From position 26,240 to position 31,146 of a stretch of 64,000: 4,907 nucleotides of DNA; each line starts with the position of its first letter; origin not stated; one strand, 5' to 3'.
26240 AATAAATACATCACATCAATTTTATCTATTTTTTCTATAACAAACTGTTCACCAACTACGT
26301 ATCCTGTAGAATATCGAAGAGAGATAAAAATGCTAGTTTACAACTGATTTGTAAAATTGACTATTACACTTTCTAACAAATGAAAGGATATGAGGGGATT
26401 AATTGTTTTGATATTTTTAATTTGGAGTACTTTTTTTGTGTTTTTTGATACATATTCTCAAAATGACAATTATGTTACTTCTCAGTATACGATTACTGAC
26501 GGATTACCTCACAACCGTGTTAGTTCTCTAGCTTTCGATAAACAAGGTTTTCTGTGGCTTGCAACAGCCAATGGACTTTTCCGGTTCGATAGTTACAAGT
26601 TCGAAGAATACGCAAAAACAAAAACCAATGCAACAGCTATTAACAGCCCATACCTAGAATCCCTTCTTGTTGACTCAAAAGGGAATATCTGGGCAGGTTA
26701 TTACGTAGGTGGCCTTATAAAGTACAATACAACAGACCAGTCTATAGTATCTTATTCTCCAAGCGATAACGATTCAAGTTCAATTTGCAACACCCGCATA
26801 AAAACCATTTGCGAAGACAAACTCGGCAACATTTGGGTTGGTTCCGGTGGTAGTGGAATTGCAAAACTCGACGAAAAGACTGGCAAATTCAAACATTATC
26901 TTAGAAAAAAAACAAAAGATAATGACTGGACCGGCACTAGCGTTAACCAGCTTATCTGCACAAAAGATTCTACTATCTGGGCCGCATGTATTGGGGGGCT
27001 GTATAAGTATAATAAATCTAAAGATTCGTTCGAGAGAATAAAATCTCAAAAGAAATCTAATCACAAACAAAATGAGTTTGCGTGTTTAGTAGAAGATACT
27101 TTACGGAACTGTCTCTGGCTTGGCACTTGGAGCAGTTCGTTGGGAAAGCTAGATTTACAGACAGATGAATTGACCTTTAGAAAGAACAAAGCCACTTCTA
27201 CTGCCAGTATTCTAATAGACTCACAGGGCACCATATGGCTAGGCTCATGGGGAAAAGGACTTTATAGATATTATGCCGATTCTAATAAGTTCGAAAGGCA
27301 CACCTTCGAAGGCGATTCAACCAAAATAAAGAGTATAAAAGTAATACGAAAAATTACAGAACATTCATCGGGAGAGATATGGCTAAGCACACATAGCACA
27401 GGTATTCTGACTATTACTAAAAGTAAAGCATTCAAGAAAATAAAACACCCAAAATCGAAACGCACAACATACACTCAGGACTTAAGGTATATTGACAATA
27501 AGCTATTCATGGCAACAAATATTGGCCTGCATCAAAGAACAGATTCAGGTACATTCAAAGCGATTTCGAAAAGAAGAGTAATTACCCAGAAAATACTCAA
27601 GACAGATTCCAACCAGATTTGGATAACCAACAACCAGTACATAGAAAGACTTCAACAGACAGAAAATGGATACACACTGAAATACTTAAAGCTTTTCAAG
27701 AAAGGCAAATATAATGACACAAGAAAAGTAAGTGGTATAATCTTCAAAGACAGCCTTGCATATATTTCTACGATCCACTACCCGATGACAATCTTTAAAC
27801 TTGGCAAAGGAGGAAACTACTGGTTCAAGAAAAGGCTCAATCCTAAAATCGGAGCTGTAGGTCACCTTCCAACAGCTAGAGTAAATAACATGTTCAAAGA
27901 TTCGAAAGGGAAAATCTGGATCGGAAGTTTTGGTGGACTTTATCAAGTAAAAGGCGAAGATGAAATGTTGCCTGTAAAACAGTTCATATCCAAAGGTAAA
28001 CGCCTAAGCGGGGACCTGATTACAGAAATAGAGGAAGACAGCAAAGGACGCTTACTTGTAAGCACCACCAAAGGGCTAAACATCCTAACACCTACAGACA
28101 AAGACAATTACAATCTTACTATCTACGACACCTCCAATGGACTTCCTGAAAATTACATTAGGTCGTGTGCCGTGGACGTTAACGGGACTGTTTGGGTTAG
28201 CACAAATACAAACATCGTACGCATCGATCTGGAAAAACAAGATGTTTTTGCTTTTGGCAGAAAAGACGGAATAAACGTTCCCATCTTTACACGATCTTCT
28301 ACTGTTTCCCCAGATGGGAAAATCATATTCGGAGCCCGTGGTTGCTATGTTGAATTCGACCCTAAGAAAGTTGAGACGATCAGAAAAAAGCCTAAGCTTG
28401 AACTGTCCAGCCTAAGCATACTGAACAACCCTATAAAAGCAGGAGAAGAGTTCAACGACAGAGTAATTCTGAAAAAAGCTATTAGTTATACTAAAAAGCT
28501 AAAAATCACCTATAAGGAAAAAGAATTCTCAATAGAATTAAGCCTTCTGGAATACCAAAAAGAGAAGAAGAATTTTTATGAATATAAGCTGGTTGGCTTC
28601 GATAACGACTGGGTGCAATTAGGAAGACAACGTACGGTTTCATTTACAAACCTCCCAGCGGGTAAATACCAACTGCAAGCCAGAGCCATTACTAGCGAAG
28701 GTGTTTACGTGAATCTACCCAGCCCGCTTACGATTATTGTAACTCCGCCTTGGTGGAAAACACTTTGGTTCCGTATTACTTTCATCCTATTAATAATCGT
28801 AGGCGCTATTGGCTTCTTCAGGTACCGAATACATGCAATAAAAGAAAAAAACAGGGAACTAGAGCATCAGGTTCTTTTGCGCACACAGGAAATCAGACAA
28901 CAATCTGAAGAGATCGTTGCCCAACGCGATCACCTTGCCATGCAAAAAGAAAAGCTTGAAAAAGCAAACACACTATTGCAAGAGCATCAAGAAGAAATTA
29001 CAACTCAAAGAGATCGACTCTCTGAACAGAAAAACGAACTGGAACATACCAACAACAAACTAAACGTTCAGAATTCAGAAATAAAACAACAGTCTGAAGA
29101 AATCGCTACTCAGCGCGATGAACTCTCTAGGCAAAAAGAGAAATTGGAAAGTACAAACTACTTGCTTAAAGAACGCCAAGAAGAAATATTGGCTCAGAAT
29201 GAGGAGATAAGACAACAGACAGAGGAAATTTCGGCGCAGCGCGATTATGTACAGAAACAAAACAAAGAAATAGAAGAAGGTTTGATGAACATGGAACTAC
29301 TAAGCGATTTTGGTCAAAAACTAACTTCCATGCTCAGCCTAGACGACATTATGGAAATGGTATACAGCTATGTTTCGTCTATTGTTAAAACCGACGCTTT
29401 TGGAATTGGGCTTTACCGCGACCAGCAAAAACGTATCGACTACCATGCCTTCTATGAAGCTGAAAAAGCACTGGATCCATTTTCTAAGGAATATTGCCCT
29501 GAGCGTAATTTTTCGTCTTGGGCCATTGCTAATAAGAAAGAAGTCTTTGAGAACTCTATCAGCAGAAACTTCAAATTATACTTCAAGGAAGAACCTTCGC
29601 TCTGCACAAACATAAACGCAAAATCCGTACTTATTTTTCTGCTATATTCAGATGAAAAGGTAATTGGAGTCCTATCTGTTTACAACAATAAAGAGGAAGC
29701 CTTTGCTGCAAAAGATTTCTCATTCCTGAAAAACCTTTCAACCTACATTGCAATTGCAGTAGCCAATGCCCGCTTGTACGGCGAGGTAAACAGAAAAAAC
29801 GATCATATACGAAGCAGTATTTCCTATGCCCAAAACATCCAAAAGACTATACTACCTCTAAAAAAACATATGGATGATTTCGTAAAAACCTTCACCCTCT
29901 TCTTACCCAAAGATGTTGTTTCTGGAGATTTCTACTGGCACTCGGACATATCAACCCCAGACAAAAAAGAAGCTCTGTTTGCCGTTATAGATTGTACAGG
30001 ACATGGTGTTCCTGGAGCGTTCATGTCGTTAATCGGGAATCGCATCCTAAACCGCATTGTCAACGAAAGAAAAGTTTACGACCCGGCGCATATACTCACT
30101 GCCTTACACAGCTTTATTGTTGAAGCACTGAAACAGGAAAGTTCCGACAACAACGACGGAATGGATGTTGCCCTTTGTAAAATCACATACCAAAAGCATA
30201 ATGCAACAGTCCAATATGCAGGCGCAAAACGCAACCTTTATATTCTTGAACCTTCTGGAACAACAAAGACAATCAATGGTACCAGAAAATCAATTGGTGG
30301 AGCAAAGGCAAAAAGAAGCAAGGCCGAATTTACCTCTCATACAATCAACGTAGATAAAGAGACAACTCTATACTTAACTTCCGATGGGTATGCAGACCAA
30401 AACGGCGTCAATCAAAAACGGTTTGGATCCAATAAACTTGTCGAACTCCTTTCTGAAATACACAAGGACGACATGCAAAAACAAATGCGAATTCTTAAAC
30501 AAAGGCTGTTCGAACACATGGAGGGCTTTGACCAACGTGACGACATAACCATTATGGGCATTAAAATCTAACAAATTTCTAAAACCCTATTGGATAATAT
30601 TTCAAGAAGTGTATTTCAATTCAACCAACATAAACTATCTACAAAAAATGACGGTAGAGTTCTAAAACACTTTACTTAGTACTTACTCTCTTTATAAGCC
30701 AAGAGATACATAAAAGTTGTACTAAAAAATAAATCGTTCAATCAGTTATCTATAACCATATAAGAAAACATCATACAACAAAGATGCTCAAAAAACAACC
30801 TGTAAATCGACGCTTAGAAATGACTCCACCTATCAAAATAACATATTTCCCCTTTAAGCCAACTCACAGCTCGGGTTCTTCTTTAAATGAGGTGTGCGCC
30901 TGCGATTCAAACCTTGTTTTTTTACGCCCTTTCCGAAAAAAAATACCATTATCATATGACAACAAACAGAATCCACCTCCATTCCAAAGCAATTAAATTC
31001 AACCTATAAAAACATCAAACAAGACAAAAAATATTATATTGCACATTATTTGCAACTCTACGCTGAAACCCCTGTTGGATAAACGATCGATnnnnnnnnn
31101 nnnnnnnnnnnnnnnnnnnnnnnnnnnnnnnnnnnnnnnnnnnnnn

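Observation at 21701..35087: Three tandem paralogs coupling an HTCS-type periplasmic glycan-sensor fold to a PP2C phosphatase output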

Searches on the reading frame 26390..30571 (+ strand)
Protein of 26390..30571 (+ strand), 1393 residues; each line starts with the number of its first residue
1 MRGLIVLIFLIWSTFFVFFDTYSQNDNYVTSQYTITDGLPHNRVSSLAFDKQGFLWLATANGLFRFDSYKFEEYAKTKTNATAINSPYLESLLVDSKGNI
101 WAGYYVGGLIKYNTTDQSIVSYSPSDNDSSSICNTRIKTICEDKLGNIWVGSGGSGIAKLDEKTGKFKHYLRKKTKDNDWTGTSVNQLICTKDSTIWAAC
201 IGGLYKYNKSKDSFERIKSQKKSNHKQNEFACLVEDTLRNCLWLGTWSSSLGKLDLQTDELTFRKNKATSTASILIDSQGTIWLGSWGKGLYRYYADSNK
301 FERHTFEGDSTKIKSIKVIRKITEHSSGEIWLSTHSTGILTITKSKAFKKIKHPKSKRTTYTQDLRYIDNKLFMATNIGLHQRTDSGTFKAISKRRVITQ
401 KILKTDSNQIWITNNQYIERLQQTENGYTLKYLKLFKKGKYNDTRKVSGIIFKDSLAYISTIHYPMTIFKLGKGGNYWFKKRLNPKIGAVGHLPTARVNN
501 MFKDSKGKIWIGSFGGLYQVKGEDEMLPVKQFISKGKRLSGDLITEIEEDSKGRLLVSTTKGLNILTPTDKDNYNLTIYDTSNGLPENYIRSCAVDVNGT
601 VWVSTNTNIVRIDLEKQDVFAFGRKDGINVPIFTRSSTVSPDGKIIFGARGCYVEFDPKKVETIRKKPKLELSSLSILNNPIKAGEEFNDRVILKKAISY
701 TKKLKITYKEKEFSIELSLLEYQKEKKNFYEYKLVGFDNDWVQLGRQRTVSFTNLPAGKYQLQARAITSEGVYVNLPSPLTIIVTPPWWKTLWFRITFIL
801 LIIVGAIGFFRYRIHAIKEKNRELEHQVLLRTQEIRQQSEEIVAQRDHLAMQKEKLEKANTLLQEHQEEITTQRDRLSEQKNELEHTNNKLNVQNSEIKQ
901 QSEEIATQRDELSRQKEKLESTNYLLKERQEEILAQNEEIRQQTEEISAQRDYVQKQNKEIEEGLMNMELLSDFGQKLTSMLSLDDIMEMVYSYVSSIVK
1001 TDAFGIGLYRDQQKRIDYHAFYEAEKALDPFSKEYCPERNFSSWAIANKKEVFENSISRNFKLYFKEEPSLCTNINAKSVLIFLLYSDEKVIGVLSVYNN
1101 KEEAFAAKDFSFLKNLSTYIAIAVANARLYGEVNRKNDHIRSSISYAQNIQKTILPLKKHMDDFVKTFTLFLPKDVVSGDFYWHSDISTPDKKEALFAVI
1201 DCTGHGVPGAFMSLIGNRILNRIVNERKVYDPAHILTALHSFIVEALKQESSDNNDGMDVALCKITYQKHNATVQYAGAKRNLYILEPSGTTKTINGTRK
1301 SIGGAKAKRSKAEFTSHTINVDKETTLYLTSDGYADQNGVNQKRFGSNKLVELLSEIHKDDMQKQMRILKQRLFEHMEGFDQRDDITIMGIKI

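Call 5: search_protein_families(library=pfam, proteins=[window:26390-30571:+], max_evalue=0.01)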
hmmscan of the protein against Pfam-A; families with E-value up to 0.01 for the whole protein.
window:26390-30571:+ (1393 aa): 8 families
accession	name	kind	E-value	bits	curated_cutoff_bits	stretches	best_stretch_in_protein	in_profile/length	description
PF07494.17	Reg_prop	-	1.1e-31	105.2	20.4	2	38-61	1-24/24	Two component regulator propeller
PF07228.17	SpoIIE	-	9.2e-20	71.8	25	1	1194-1392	4-190/192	Stage II sporulation protein E (SpoIIE)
PF07495.19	Y_Y_Y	-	1.3e-15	57.4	26.6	1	722-773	2-53/65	Y_Y_Y domain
PF13185.12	GAF_2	-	1.2e-11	45.4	28.6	1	982-1124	2-135/136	GAF domain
PF13492.12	GAF_3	-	1.1e-10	42.5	27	1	983-1126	1-129/129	GAF domain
PF08450.18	SGL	-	1.7e-06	28.2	26.3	0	117-295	22-210/246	SMP-30/Gluconolactonase/LRE-like region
PF24423.1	OVT1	-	0.0007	20.4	30.9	0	855-920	23-91/100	Major antigen, helical domain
PF01590.32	GAF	-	0.0017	19.4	22.4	1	987-1124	5-133/133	GAF domain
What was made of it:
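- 29300..29785 (+): Gene 2 GAF domain. Pfam GAF_2 45.4 bits (call 5).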

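Call 6: search_protein_families(library=ncbifam, proteins=[window:26390-30571:+], max_evalue=0.01)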
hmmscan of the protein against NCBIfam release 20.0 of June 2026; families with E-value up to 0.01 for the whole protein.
window:26390-30571:+ (1393 aa): 10 families
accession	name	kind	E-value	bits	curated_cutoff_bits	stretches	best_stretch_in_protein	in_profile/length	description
NF038263.1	prot_phos_SiaA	equivalog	2.9e-50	171.5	700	1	1133-1392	404-656/658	biofilm regulation protein phosphatase SiaA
TIGR02168.1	SMC_prok_B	equivalog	6.7e-07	27.4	567.35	1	816-967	662-813/1181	chromosome segregation protein SMC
NF011958.0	PRK15429.1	equivalog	4.8e-05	22.2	830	1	964-1139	183-359/692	formate hydrogenlyase transcriptional activator FlhA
TIGR02169.1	SMC_prok_A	equivalog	0.0002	19.2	729.4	1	815-960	354-936/1165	chromosome segregation protein SMC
NF045487.1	ASRP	equivalog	0.00028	19.6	300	1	830-969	118-259/593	archaea-specific SMC-related protein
NF002572.0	PRK02224.1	equivalog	0.00072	18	1087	1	817-966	480-630/888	DNA double-strand break repair ATPase Rad50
TIGR04320.1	Surf_Exclu_PgrA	domain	0.001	18.5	70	1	821-932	244-358/360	SEC10/PgrA surface exclusion domain-containing protein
NF009344.0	PRK12705.1-1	equivalog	0.0011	17.7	831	1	817-963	80-221/572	hypothetical protein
NF038350.1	taxis_HmpF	equivalog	0.0033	15.9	200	1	813-965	108-259/553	pilus motility taxis protein HmpF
NF010237.0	PRK13684.1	equivalog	0.0059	15.7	326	0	18-111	195-284/334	photosynthesis system II assembly factor Ycf48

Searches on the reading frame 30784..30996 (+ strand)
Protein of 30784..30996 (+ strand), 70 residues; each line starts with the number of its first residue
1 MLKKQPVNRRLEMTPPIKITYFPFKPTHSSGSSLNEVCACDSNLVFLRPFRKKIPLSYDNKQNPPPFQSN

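Call 86: search_protein_families(library=pfam, proteins=[window:30784-30996:+], max_evalue=0.01)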
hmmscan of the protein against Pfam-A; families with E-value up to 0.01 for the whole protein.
window:30784-30996:+ (70 aa): 0 families
